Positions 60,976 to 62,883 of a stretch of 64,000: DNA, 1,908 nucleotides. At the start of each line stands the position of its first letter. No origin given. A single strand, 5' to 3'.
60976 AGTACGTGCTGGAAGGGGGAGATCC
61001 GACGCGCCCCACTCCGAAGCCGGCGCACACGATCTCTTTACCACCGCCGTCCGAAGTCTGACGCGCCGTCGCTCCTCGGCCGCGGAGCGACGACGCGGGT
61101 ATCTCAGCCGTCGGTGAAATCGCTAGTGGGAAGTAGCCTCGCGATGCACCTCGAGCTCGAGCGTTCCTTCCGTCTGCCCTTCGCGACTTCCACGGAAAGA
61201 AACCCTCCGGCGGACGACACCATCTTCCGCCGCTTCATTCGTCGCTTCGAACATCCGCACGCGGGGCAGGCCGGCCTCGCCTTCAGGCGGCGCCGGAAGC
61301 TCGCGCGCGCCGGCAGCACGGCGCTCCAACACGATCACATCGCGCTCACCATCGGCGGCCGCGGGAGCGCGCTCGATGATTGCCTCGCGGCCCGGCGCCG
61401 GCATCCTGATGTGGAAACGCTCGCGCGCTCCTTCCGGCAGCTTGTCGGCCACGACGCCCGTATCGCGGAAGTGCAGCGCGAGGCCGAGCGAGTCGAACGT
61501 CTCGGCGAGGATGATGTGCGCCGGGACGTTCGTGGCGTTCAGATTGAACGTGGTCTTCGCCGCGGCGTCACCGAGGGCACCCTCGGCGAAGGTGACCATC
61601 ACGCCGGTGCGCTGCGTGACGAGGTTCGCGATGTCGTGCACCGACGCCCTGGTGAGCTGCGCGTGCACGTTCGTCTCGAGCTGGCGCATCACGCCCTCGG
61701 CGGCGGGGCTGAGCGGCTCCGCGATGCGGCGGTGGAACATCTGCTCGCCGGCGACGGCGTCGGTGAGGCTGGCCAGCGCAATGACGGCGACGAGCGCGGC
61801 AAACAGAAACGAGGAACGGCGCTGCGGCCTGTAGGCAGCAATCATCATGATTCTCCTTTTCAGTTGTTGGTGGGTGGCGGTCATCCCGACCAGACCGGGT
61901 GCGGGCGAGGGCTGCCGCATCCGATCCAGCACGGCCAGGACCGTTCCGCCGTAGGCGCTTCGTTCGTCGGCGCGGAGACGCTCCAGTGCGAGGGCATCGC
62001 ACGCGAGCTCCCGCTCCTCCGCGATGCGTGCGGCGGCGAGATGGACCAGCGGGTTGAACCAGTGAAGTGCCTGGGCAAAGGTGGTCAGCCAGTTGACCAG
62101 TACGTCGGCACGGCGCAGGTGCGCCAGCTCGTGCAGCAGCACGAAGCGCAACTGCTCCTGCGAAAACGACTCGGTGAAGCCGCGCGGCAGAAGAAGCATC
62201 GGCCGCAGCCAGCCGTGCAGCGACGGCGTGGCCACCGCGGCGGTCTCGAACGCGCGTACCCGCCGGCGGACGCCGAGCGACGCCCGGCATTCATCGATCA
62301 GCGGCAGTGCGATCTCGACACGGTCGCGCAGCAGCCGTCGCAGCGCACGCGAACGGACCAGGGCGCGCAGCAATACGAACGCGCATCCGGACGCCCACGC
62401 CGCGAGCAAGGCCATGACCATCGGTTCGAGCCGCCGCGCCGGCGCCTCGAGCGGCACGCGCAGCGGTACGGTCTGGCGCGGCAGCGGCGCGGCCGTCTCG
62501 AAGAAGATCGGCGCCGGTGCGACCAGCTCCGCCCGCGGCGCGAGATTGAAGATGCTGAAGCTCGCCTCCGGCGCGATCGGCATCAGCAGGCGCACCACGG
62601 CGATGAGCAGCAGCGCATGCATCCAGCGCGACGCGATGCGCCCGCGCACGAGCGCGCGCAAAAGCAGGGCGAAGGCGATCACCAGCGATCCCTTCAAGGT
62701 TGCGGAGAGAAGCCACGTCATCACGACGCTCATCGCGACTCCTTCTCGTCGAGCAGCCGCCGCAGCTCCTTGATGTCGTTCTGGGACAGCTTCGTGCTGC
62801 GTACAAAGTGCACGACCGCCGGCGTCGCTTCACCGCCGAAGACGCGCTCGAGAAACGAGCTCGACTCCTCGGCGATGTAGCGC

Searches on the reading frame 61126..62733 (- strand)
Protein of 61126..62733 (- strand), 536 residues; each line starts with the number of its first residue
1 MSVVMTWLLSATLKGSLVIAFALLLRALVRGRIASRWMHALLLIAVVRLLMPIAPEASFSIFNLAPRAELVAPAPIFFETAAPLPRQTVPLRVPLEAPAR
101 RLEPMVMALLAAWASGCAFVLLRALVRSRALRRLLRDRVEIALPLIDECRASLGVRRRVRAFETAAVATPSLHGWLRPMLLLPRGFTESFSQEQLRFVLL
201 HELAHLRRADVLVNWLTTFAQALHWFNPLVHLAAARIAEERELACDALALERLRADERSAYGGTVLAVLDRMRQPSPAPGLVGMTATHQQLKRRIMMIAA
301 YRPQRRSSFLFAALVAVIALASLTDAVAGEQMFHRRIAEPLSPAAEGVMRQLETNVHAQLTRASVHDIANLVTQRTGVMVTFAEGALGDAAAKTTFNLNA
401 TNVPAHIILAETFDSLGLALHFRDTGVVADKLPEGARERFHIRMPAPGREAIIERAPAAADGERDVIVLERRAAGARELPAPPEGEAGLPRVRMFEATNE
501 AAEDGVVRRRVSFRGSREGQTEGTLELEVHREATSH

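Call 84: search_protein_families(library=pfam, proteins=[window:61126-62733:-], max_evalue=0.00001)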
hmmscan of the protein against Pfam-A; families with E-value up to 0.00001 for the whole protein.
window:61126-62733:- (536 aa): 1 family
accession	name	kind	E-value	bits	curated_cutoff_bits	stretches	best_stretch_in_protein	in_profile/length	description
PF05569.17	Peptidase_M56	-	4e-56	190.8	31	1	8-298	3-296/296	BlaR1 peptidase M56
